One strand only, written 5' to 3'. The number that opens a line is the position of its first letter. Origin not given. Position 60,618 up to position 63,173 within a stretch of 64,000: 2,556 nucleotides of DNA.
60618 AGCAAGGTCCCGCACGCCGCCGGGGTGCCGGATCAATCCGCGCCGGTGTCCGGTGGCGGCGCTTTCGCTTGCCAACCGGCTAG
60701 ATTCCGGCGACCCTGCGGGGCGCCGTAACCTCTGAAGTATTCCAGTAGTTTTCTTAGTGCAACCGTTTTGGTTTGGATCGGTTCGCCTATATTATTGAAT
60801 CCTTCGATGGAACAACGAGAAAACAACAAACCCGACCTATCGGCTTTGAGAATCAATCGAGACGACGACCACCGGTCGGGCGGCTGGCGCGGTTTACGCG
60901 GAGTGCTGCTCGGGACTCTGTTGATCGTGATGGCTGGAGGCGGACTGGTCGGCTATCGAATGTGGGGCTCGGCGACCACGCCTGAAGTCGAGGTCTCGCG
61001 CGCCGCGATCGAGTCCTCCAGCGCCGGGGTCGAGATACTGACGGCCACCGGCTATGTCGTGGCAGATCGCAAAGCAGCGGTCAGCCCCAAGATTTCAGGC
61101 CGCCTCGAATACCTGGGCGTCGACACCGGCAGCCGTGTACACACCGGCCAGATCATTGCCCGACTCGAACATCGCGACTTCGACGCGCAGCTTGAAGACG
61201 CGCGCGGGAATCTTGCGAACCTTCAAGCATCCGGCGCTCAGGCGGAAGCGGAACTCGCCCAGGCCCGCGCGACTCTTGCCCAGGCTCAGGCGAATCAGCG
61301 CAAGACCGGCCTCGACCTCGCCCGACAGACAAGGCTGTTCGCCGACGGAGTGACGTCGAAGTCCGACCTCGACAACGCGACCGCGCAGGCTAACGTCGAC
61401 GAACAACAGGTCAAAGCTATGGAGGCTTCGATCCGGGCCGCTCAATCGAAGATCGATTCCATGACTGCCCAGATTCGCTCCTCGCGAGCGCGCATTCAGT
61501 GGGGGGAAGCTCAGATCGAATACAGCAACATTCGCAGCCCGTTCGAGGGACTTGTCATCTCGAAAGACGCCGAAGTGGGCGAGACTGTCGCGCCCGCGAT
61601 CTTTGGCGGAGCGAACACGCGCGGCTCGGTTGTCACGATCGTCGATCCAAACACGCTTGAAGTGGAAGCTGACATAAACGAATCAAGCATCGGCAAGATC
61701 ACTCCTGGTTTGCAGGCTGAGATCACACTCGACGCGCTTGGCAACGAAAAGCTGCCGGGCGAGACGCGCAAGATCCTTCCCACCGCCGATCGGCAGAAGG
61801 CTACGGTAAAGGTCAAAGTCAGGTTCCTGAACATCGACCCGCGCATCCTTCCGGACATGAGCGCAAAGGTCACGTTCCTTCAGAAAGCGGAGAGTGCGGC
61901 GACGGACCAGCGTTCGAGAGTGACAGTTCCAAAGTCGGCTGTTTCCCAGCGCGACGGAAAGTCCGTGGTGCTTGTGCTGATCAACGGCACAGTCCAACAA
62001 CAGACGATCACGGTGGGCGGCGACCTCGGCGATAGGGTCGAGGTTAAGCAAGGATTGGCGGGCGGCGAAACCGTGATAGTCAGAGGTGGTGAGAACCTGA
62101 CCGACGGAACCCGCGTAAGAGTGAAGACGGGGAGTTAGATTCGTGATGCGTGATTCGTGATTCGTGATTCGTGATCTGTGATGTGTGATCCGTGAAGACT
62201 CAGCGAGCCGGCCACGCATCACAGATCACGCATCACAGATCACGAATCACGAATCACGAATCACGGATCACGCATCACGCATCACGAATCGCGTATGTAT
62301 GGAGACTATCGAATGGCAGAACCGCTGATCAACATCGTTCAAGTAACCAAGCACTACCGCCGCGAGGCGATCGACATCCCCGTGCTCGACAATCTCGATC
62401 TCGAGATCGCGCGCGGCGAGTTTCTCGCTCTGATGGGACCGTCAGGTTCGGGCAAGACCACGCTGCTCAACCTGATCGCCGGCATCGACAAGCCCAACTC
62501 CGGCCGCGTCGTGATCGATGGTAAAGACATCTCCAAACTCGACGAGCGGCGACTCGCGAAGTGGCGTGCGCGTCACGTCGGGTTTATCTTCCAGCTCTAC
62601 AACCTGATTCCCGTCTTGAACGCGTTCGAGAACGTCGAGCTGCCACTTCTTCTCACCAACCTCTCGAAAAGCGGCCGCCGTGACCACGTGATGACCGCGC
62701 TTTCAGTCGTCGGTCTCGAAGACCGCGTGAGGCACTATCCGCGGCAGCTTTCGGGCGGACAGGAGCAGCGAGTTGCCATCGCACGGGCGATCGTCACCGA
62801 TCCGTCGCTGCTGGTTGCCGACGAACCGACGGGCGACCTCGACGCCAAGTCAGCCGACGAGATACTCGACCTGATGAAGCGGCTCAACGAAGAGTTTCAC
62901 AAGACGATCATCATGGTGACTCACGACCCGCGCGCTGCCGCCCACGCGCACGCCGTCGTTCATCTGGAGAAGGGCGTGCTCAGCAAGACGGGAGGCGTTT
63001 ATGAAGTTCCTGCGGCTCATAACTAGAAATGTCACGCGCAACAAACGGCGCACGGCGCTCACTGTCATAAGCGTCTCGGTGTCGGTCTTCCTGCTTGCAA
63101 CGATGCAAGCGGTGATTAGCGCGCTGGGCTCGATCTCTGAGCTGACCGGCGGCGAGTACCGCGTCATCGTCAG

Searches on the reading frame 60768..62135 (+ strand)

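Call 33: search_protein_families(library=pfam, proteins=[window:60768-62135:+], max_evalue=0.00001)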
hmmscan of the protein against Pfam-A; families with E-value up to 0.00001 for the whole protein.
window:60768-62135:+ (456 aa): 2 families
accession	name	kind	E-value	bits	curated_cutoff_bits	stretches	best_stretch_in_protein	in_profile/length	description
PF16576.10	HlyD_D23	-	9e-21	74.6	30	1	214-366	71-214/214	Barrel-sandwich domain of CusB or HlyD membrane-fusion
PF13437.12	HlyD_3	-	2.6e-12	47.9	22.2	1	255-356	2-96/106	HlyD family secretion protein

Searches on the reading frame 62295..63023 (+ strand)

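Call 33: search_protein_families(library=pfam, proteins=[window:62295-63023:+], max_evalue=0.00001)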
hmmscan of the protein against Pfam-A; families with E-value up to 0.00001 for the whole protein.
window:62295-63023:+ (243 aa): 2 families
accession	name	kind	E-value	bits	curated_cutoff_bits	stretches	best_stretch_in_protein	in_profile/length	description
PF00005.33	ABC_tran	-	9.6e-37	127.1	25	1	31-179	1-136/137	ABC transporter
PF13304.12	AAA_21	-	1.5e-06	29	27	0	150-212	236-300/304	AAA domain, putative AbiEii toxin, Type IV TA system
